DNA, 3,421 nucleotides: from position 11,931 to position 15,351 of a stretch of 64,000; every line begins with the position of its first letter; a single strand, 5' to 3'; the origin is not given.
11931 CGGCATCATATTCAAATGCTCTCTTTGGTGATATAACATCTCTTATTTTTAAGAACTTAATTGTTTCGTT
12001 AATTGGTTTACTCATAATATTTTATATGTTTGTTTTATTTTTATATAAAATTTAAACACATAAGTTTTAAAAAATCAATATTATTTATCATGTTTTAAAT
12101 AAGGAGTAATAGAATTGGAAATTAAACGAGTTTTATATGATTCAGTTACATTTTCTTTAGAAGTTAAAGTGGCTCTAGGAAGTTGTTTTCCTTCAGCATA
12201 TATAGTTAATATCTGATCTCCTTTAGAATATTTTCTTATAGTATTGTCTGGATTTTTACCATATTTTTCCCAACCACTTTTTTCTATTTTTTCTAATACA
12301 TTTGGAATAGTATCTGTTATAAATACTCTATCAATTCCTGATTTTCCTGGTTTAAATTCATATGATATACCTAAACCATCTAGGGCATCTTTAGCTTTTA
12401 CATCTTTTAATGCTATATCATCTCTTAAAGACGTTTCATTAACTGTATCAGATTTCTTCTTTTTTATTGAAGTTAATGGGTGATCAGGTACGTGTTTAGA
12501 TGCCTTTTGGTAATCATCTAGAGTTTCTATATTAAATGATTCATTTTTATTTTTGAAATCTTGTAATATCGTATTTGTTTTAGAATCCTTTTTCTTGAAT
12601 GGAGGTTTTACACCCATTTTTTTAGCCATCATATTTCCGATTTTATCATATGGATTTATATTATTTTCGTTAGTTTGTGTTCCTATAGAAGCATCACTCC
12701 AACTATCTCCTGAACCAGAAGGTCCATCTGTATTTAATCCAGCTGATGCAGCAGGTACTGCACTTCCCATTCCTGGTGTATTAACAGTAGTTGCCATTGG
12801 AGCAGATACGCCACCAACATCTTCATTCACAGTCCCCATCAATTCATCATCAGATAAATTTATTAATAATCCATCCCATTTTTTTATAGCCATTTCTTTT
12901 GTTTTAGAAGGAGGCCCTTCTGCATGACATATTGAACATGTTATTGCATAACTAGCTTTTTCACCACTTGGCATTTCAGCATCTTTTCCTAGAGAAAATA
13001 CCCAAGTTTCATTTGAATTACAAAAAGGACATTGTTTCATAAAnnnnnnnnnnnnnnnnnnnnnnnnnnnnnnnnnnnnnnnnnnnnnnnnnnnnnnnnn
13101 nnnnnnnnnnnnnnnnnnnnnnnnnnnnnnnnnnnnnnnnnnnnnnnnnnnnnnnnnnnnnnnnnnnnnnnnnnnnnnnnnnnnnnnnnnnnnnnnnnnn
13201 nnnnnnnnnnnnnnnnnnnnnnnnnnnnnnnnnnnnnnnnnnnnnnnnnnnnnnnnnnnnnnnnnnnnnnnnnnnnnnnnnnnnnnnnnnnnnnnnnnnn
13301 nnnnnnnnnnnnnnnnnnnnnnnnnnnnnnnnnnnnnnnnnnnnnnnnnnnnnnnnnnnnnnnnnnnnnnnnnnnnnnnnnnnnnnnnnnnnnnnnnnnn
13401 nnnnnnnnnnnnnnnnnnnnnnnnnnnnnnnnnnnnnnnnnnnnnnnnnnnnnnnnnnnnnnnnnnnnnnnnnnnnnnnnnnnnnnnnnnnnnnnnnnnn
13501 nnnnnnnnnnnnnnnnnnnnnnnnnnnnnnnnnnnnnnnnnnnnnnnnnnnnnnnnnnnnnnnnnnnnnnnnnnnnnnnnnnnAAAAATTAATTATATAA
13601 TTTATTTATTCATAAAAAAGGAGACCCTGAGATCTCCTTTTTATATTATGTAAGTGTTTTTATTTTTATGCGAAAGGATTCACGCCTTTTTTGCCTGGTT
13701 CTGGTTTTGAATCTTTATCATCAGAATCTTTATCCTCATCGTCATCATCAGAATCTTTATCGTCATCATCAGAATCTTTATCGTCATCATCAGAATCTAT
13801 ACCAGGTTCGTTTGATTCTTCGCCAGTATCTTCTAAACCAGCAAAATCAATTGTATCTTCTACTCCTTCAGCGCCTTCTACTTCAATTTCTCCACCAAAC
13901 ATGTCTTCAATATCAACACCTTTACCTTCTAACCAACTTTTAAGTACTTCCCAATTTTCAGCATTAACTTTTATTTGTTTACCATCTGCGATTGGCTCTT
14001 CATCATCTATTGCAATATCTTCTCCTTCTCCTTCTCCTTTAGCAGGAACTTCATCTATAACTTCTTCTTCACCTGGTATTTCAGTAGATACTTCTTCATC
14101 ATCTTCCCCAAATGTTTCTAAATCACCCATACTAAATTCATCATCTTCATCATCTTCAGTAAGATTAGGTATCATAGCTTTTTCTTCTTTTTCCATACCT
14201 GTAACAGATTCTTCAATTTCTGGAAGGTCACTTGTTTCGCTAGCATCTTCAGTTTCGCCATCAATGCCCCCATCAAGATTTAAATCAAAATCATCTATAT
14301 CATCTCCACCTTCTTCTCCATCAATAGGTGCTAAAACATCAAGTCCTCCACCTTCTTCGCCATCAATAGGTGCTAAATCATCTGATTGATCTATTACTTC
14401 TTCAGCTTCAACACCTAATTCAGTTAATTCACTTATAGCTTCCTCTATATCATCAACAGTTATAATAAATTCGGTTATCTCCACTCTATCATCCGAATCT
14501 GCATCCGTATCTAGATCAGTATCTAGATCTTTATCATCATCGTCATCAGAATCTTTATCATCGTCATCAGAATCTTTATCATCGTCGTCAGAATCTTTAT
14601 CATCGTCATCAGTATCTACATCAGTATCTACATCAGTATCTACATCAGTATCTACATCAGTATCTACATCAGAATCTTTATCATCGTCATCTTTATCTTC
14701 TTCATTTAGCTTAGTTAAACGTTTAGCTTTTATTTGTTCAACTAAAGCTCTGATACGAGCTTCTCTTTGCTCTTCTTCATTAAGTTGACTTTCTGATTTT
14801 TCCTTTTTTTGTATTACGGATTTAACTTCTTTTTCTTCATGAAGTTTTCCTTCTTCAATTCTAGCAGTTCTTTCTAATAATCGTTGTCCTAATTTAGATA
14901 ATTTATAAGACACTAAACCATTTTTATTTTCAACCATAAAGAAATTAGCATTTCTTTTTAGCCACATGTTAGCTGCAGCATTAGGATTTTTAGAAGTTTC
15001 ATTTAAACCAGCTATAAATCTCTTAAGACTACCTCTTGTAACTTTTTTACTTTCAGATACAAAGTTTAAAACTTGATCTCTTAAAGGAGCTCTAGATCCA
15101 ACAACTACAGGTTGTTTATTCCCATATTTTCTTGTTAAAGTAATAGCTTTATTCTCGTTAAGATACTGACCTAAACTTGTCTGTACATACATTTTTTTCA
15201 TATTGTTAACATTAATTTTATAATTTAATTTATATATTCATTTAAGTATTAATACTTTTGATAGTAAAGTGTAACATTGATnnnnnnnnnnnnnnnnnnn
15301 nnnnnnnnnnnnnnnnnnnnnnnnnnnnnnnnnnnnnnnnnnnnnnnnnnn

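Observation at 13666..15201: Hyper-acidic tandem-repeat protein next to a Lar-like gene: DNA-mimic or anti-restriction candidate, or a packaged internal protein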

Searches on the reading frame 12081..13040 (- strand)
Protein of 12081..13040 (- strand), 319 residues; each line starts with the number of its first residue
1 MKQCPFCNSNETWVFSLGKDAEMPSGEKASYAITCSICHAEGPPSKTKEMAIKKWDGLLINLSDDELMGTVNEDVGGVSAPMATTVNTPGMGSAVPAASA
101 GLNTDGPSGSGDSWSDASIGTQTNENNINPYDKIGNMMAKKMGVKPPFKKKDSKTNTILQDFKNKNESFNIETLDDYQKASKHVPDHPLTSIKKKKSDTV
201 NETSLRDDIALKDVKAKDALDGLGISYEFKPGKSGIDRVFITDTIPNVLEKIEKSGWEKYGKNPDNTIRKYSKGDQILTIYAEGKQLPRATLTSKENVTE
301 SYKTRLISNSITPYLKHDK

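Call 6: search_protein_families(library=pfam, proteins=[window:12081-13040:-], max_evalue=0.01)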
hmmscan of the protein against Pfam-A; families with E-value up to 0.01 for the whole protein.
window:12081-13040:- (319 aa): 1 family
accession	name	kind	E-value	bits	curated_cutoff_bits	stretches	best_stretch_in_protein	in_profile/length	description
PF14354.12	Lar_restr_allev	-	3.2e-06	27.7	28.6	1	2-56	4-55/58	Restriction alleviation protein Lar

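Call 10: search_protein_families(library=phrogs, proteins=[window:12081-13040:-], max_evalue=0.01)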
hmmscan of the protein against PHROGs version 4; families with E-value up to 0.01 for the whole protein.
window:12081-13040:- (319 aa): 1 family
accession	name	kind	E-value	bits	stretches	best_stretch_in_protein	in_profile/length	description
phrog_599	-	moron, auxiliary metabolic gene and host takeover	1.8e-06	29.3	1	1-56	74-124/262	Lar-like restriction alleviation protein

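Call 64: search_protein_families(library=ncbifam, proteins=[window:12081-13040:-], max_evalue=0.01)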
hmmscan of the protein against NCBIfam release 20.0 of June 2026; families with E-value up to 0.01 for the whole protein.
window:12081-13040:- (319 aa): 1 family
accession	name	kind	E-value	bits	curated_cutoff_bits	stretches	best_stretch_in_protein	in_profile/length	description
TIGR03655.1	anti_R_Lar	subfamily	1.1e-06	28.9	39.6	1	2-55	2-51/55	Lar family restriction alleviation protein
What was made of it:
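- On Lar restriction-alleviation family (neighbour gene 12081-13040): PHROG 599 gives E=1.8e-6 over residues 1-56 only (calls 6, 10, 64).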

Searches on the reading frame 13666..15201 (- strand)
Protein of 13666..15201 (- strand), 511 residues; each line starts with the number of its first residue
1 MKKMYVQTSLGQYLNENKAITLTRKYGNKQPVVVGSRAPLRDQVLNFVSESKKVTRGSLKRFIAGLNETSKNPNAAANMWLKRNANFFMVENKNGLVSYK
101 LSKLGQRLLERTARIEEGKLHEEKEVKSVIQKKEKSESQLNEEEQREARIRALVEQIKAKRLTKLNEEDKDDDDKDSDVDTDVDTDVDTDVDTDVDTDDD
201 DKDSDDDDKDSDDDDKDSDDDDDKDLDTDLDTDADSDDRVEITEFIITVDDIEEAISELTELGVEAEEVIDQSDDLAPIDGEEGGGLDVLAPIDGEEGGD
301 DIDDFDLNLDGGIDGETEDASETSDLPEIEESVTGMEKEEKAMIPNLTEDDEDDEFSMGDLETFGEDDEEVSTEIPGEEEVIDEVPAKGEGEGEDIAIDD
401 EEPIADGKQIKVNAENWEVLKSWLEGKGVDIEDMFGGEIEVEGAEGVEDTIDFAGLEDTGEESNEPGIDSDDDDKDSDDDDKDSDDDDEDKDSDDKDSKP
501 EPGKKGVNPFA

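Call 5: search_dna_similar(query=window:13666-15201:-, collection=phages, mode=protein, max_evalue=0.001)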
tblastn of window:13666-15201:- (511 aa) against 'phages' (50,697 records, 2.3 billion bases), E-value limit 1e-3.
No match.

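Call 6: search_protein_families(library=pfam, proteins=[window:13666-15201:-], max_evalue=0.01)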
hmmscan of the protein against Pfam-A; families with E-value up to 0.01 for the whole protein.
window:13666-15201:- (511 aa): 0 families

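Call 10: search_protein_families(library=phrogs, proteins=[window:13666-15201:-], max_evalue=0.01)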
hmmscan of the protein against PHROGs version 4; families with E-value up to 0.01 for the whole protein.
window:13666-15201:- (511 aa): 0 families

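Call 47: list_cluster_members(proteins=[P0153, P0152, window:13666-15201:-])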
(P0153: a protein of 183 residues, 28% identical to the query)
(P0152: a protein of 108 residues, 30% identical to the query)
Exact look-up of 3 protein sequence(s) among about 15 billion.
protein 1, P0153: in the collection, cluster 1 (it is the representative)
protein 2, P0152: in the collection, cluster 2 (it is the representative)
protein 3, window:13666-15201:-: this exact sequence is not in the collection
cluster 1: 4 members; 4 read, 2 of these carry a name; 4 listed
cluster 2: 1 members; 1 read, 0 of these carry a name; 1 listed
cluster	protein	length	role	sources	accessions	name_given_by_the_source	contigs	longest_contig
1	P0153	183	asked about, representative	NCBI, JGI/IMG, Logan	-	hypothetical protein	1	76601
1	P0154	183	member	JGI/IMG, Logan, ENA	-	hypothetical protein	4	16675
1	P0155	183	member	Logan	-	-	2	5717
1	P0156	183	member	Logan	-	-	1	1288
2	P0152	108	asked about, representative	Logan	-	-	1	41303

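Call 64: search_protein_families(library=ncbifam, proteins=[window:13666-15201:-], max_evalue=0.01)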
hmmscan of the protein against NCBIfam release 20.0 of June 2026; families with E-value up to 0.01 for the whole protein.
window:13666-15201:- (511 aa): 2 families
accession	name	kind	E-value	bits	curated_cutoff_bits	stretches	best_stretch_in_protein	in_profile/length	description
NF004560.0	PRK05901.1-1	equivalog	0.0007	18.8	711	1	122-238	73-189/516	RNA polymerase sigma factor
NF000535.3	MSCRAMM_SdrC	exception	0.0027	15.8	1700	1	173-237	838-903/963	MSCRAMM family adhesin SdrC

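Call 71: search_solved_structures(query=window:13666-15201:-, max_evalue=1)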
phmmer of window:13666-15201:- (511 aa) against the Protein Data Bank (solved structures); distinct sequences matched with E-value up to 1: 2.
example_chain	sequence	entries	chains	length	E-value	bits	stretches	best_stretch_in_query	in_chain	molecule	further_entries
4fp9_B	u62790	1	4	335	0.51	12.6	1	96-224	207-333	mTERF domain-containing protein 2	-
7o9k_A2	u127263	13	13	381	0.65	12.2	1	96-224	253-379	Transcription termination factor 4, mitochondrial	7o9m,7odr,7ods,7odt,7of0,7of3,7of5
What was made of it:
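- On ArdA anti-restriction protein: No Pfam, NCBIfam or PDB hit (calls 6, 64, 71).
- There is no match to the Ocr or ArdA families or to any PDB chain (calls 6, 71).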

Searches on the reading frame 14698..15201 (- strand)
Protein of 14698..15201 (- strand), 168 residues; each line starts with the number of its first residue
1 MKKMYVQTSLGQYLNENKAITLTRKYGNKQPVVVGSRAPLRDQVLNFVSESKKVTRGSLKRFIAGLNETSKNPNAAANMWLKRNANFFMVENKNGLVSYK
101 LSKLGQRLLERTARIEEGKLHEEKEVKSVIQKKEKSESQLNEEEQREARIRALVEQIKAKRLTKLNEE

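Call 8: search_dna_similar(query=window:14698-15201:-, collection=phages, mode=protein, max_evalue=1, max_rows=15)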
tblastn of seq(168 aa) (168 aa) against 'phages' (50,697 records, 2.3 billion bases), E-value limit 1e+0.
No match.
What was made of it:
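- Tried and rejected: tblastn of the full protein and of the N-terminal 168 aa against 50,697 GenBank phage records found no match, even at E<=1 (calls 5, 8).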

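Call 9: find_homologous_proteins(query=window:14698-15201:-, max_evalue=0.01)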
Query seq(168 aa) (168 aa): 5 proteins with E <= 0.01 among 53 candidates.
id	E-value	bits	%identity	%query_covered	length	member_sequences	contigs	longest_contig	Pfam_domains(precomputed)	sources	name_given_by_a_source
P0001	1.0e-45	173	65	78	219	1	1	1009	-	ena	-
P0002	3.3e-43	165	67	73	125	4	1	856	-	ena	-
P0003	2.0e-41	159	52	99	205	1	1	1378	-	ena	-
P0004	2.7e-34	136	62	63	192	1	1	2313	-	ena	-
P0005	4.1e-30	123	62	55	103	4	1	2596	-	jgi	jgi:hypothetical protein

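Call 50: find_related_loci(query=window:14698-15201:-, collection=metagenome_contigs, flank=6000)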
Query seq(168 aa) (168 aa) in metagenome_contigs; peptide patterns used: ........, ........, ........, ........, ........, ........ (x = any residue, [..] = any of these).
277 stretches matched a pattern; 11 encode a relative of the query (tblastn E <= 1e-3); 11 distinct loci.
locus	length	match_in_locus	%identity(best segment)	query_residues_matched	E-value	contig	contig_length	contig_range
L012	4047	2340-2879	64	2-166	4e-69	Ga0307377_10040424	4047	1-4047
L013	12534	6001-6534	57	1-165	9e-60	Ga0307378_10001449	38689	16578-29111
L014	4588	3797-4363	54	1-165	2e-57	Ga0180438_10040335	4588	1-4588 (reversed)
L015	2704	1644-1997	64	5-118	8e-49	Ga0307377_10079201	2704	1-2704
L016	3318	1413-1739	67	5-113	9e-48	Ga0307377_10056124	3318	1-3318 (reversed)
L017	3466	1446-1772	67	5-113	9e-48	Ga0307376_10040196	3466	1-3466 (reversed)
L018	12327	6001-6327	61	1-109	2e-43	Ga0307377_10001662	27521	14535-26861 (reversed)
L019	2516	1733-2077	62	1-115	2e-40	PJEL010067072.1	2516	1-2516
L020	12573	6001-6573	45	1-167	1e-37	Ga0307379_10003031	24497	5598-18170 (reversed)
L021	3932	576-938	57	1-122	1e-35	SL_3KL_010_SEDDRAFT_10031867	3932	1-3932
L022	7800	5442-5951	45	3-160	4e-31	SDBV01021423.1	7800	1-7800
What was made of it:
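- Tried and rejected: The metagenome scan found no near-identical relative (best 64-67% identity, call 50).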
